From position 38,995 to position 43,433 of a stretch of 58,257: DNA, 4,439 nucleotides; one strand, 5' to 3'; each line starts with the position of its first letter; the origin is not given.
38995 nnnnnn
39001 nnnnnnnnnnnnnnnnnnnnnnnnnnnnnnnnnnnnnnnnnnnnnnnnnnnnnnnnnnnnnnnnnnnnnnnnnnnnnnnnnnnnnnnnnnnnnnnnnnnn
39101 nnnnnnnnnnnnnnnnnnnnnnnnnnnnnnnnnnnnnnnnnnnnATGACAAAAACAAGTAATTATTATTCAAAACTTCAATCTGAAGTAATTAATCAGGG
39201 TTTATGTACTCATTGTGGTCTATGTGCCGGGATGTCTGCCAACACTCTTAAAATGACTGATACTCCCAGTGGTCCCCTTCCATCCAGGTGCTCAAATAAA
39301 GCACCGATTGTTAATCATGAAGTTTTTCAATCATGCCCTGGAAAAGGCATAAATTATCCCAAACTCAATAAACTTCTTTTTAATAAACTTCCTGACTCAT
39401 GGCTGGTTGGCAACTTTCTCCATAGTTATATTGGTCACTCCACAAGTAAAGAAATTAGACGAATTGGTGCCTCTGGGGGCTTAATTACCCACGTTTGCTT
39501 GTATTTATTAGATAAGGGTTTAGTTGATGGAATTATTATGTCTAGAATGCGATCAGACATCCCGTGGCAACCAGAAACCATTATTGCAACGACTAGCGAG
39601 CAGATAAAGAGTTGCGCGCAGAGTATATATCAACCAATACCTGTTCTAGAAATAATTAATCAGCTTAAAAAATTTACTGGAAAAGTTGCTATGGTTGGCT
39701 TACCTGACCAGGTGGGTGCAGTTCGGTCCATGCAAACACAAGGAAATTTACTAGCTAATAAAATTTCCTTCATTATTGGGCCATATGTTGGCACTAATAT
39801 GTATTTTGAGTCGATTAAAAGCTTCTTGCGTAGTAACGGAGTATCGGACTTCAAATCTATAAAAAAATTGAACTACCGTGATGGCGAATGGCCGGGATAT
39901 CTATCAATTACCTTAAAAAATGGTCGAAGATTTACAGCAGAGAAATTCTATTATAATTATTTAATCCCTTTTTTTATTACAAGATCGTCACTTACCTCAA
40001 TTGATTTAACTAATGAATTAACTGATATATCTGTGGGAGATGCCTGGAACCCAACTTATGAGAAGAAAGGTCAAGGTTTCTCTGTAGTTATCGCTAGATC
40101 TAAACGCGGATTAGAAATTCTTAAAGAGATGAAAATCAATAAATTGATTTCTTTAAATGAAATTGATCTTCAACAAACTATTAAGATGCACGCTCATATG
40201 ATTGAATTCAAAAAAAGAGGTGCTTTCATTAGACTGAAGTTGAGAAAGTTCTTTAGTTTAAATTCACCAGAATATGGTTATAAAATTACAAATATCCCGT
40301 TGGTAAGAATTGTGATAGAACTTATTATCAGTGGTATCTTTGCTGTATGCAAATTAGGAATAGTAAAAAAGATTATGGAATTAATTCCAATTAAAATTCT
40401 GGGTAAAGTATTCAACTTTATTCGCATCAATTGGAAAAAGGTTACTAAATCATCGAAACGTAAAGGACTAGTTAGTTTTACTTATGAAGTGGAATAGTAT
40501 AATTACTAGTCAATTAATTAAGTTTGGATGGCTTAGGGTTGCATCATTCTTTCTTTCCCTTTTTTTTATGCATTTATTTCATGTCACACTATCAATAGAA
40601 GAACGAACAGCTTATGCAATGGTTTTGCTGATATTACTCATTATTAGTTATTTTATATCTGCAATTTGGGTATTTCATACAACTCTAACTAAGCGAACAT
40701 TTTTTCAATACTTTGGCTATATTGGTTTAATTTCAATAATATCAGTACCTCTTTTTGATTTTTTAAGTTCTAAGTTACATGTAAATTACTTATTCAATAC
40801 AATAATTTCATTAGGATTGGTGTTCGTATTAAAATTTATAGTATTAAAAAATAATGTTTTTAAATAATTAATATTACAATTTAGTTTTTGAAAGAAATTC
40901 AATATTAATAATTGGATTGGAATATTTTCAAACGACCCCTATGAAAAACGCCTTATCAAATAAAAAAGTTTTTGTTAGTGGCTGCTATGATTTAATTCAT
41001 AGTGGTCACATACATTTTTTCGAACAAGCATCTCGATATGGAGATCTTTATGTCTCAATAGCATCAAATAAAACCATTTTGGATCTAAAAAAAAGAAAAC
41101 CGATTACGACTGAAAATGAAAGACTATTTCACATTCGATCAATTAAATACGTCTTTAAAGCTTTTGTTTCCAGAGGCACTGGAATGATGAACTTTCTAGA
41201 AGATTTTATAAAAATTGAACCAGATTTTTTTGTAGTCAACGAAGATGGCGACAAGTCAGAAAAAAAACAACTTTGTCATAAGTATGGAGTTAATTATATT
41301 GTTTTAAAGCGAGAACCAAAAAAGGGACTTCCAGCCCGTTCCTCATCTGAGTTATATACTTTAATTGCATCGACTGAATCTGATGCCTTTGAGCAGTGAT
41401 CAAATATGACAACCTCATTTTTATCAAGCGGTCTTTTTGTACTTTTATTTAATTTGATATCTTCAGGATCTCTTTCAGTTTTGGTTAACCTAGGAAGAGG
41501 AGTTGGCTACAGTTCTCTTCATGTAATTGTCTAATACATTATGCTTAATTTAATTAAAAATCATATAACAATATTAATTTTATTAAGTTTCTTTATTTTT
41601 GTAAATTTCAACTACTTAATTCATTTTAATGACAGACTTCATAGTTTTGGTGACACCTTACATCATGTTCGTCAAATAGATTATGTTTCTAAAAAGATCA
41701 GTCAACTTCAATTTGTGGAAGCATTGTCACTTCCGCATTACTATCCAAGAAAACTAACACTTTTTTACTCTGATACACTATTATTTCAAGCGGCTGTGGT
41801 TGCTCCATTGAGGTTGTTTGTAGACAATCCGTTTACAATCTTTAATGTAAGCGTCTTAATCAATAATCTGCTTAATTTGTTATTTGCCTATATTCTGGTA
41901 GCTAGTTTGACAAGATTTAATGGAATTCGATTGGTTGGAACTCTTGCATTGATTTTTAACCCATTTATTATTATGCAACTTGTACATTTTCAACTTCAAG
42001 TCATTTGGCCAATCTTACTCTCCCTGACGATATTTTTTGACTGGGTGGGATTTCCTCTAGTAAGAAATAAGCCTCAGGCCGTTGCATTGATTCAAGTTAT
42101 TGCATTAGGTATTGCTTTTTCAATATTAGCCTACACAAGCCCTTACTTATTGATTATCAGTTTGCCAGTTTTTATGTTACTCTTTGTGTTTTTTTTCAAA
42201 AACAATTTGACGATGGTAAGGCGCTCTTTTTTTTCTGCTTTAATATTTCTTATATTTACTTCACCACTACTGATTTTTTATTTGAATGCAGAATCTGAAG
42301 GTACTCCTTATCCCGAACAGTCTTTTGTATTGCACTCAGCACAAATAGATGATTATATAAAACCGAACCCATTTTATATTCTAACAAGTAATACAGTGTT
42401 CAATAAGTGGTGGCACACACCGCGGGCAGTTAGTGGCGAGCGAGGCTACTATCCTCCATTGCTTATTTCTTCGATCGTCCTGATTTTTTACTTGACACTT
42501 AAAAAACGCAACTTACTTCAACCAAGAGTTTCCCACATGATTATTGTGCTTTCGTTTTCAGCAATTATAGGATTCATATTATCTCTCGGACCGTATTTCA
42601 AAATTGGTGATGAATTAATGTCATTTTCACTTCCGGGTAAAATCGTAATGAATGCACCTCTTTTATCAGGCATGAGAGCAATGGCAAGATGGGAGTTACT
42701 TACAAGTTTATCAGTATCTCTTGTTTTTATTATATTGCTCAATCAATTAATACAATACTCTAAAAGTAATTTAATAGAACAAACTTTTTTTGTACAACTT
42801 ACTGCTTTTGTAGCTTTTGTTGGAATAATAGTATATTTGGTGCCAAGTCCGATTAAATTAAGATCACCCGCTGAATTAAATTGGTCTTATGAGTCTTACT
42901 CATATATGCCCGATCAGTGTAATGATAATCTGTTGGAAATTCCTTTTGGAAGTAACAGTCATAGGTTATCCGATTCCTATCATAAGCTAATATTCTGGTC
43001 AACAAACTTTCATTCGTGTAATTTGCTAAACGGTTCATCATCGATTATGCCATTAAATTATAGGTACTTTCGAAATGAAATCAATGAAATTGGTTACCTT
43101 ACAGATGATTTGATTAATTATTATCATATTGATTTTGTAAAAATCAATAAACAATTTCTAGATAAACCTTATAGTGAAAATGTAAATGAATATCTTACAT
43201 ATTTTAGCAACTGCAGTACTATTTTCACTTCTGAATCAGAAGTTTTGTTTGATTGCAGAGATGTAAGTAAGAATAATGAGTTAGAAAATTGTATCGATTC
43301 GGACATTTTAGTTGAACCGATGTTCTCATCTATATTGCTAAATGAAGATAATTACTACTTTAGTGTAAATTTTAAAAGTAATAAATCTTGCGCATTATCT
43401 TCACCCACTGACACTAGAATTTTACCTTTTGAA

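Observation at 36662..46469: Expanded three-component (GtrB/CsbB-like, GtrA-like, giant GT-C) extracytoplasmic glycosylation operon carrying an Fe-S flavoprotein, an orphan toroid-like enzyme and a cytidylyltransferase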

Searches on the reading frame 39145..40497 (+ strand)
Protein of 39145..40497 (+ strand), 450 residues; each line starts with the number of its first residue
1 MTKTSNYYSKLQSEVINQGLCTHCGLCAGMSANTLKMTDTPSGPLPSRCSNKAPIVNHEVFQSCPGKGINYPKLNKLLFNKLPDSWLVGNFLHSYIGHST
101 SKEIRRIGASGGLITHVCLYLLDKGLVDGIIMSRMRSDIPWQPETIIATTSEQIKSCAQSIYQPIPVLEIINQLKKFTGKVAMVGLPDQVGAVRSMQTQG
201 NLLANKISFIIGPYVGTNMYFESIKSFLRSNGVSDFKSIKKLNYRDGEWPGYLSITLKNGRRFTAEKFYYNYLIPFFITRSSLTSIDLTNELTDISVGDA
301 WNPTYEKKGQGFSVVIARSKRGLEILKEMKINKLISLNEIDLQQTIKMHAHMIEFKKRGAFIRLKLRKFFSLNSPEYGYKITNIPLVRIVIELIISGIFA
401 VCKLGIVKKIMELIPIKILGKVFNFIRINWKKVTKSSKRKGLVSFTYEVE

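Call 4: search_protein_families(library=pfam, proteins=[window:39145-40497:+], max_evalue=0.01)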
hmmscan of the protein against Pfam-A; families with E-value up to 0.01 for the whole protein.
window:39145-40497:+ (450 aa): 2 families
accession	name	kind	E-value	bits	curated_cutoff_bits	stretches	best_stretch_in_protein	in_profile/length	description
PF04432.18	FrhB_FdhB_C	-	5.8e-25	88.4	23.3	1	180-341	3-148/150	Coenzyme F420 hydrogenase/dehydrogenase, beta subunit C terminus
PF04422.18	FrhB_FdhB_N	-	4.1e-19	68.9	22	1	95-171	2-77/78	Coenzyme F420 hydrogenase/dehydrogenase, beta subunit N-term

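Call 10: search_protein_families(library=ncbifam, proteins=[window:39145-40497:+], max_evalue=0.1)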
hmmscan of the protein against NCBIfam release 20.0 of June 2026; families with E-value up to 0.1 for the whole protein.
window:39145-40497:+ (450 aa): 5 families
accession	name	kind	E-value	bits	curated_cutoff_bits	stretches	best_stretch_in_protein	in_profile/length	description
NF006807.0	PRK09325.1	subfamily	1.9e-29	102.6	269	1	89-372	5-279/283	coenzyme F420-reducing hydrogenase subunit beta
TIGR03289.1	frhB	equivalog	1.4e-24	86.6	331.5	1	97-341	10-244/275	coenzyme F420 hydrogenase subunit beta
NF040616.1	F420_dehyd_FpoF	exception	7.5e-11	41.6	475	1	14-328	6-292/337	F420H2 dehydrogenase subunit FpoF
NF006808.0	PRK09326.1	equivalog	2.4e-09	36.5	444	1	14-303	7-274/341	F420H2 dehydrogenase subunit F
TIGR03294.1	FrhG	equivalog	0.014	15.1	245.5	1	10-39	165-195/228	coenzyme F420 hydrogenase subunit gamma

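Call 64: search_solved_structures(query=window:39145-40497:+, max_evalue=0.01)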
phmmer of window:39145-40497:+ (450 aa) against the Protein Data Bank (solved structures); distinct sequences matched with E-value up to 0.01: 11.
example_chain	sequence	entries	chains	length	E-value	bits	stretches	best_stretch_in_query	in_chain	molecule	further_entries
8riu_B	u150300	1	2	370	1.2e-25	93.1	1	11-344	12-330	Coenzyme F420 hydrogenase/dehydrogenase, beta subunit C terminus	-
6qgr_B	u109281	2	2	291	6.8e-17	64.3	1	88-328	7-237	Coenzyme F420 hydrogenase subunit beta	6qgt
6qii_B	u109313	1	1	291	6.8e-17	64.3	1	88-328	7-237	Coenzyme F420 hydrogenase subunit beta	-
3zfs_C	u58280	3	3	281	1.8e-16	62.8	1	89-252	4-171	F420-REDUCING HYDROGENASE, SUBUNIT BETA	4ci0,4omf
8rja_E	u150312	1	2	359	1.1e-14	57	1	6-367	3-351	Coenzyme F420 hydrogenase/dehydrogenase, beta subunit C terminus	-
7np8_A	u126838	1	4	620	1.2e-13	53.5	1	12-358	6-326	Coenzyme F420-dependent sulfite reductase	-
9tn7_A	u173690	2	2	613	2.3e-13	52.6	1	10-356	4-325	Coenzyme F420 hydrogenase/dehydrogenase beta subunit domain protein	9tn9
9r51_B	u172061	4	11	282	1.1e-09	40.5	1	100-329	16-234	F420-reducing [NiFe]-hydrogenase from Methanothermococcus thermolithotrophicus subunit bet | F420-reducing [NiFe]-hydrogenase from Methanothermococcus thermolit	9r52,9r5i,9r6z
7npa_A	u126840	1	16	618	2.4e-07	32.8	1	13-360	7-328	Coenzyme F420-dependent sulfite reductase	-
9t1s_M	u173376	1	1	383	0.00044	22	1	100-194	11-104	formate dehydrogenase (coenzyme F420)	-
8rvu_E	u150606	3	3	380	0.0035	19.1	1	96-207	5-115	Formate dehydrogenase, beta subunit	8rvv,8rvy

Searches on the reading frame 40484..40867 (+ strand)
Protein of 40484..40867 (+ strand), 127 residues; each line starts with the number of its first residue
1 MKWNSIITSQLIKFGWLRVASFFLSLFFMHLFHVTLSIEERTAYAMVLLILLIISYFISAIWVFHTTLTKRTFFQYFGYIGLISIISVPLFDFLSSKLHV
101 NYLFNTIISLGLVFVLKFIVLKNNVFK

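Call 4: search_protein_families(library=pfam, proteins=[window:40484-40867:+], max_evalue=0.01)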
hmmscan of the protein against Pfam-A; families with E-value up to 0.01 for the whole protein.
window:40484-40867:+ (127 aa): 1 family
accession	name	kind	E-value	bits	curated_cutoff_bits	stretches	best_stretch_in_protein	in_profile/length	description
PF04138.20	GtrA_DPMS_TM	-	3.3e-07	30.9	26.1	2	53-126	41-117/117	GtrA/DPMS, transmembrane domain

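Call 10: search_protein_families(library=ncbifam, proteins=[window:40484-40867:+], max_evalue=0.1)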
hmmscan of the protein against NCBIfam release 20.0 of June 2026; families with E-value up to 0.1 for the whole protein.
window:40484-40867:+ (127 aa): 0 families

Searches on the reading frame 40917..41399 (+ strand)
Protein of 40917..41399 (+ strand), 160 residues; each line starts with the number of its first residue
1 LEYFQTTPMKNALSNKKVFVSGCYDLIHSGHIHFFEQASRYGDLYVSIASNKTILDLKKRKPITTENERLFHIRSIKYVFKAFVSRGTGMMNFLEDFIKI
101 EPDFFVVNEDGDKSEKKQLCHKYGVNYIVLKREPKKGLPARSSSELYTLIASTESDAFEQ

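Call 4: search_protein_families(library=pfam, proteins=[window:40917-41399:+], max_evalue=0.01)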
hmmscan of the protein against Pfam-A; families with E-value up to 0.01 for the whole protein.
window:40917-41399:+ (160 aa): 1 family
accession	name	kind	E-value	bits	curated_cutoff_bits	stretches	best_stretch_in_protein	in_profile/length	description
PF01467.32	CTP_transf_like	-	1.1e-13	51.9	21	1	20-124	2-103/133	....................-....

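Call 10: search_protein_families(library=ncbifam, proteins=[window:40917-41399:+], max_evalue=0.1)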
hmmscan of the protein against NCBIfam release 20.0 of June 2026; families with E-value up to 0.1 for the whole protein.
window:40917-41399:+ (160 aa): 10 families
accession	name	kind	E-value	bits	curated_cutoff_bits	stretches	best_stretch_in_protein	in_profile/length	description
TIGR02199.1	rfaE_dom_II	equivalog_domain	3.3e-13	49.7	181.5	1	14-130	10-127/144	D-glycero-beta-D-manno-heptose 1-phosphate adenylyltransferase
TIGR00125.1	cyt_tran_rel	domain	6.7e-12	45.4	27.7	1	18-80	2-63/65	adenylyltransferase/cytidyltransferase family protein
NF008454.0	PRK11316.1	equivalog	1.1e-08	34.2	521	1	14-79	339-406/475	bifunctional D-glycero-beta-D-manno-heptose-7-phosphate kinase/D-glycero-beta-D-manno-heptose 1-phosphate adenylyltransferase HldE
NF001985.0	PRK00777.1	subfamily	3.5e-08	33.7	104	1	15-74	4-63/157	pantetheine-phosphate adenylyltransferase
TIGR01518.1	g3p_cytidyltrns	equivalog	1.3e-06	28.6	165.4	1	18-110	1-91/125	glycerol-3-phosphate cytidylyltransferase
NF005518.0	PRK07143.1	equivalog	4.5e-05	23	232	1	9-110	9-118/281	hypothetical protein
NF004162.0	PRK05627.1-5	equivalog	0.00071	19.1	241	1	13-105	11-100/304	bifunctional riboflavin kinase/FAD synthetase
NF045965.1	RibF_rel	equivalog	0.0013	18.3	200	1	13-107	10-117/279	FAD synthase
NF041124.1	CoaD_Thcocales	equivalog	0.027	14.4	290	1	16-70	5-60/156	phosphopantetheine adenylyltransferase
TIGR01510.1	coaD_prev_kdtB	equivalog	0.061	13.3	103.3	1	20-65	4-53/155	pantetheine-phosphate adenylyltransferase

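Call 63: search_solved_structures(query=window:40917-41399:+, max_evalue=0.001)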
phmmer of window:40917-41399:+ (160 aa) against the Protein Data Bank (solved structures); distinct sequences matched with E-value up to 0.001: 5.
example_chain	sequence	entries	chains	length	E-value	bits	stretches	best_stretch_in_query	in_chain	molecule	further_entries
3elb_A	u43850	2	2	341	1.5e-12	50.9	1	17-107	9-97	Ethanolamine-phosphate cytidylyltransferase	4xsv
3glv_A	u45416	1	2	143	3.2e-11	46.6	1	17-137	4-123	Lipopolysaccharide core biosynthesis protein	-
2b7l_A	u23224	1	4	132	1.1e-08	38.4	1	16-116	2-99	glycerol-3-phosphate cytidylyltransferase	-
1coz_A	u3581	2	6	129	4.9e-07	33.1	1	16-112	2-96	PROTEIN (GLYCEROL-3-PHOSPHATE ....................) | glycerol-3-phosphate cytidylyltransferase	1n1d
5x3d_A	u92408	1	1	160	7.5e-07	32.5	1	16-112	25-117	Phosphoenolpyruvate phosphomutase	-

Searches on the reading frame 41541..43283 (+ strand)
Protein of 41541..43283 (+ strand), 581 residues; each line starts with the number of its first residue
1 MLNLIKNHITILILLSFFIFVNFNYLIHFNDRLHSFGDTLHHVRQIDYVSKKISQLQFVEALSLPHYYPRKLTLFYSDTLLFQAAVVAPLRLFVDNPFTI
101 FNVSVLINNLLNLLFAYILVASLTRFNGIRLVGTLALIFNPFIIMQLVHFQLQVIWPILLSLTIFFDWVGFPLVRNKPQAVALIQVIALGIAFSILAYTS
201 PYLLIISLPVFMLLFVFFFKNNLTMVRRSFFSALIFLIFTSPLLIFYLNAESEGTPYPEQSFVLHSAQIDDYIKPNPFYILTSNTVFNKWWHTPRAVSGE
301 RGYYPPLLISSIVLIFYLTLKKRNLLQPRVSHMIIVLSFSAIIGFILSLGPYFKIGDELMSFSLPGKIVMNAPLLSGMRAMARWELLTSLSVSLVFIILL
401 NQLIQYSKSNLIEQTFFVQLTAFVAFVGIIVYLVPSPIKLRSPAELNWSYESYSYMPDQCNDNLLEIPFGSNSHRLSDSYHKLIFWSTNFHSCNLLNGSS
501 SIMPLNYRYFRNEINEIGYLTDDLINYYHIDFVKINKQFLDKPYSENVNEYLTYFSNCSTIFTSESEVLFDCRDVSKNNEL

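Call 66: predict_structure(alignment_id=A6)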
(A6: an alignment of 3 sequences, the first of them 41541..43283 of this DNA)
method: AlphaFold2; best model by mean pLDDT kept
length: 581 residues; sequences in the alignment: 3
mean_pLDDT: 38.8   pTM: 0.29
mean pLDDT of the five models: 38.8, 38.5, 38.1, 37.4, 35.8
residues with pLDDT >= 90: 0; 70-90: 4; 50-70: 69; < 50: 508
segments of 3 or more residues with pLDDT < 50: 1-481, 488-508, 577-581
pLDDT, mean of each block of 10 residues (from residue 1): 33 39 33 29 36 34 31 33 34 32 38 42 40 40 32 35 40 42 42 38 35 38 41 39 36 31 28 28 30 30 35 41 40 38 38 33 36 35 40 39 39 38 33 27 33 37 37 40 51 30 41 53 63 60 58 64 60 57 34
secondary structure, 60 per line:
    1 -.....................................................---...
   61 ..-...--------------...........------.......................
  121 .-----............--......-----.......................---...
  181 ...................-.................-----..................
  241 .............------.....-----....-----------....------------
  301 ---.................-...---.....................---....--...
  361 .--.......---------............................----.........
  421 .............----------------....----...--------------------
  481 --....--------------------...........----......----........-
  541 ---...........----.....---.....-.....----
elements in order: H2-54 H58-62 H81-91 H98-121 H127-138 H141-146 H152-174 H178-199 H201-217 H223-253 H260-264 H270-273 H285-288 H304-320 H328-348 E352-355 E358-361 H364-370 H380-407 H412-433 H450-453 E483-486 H507-517 H522-527 E532-536 H544-554 E559-563 E567-571 H573-577
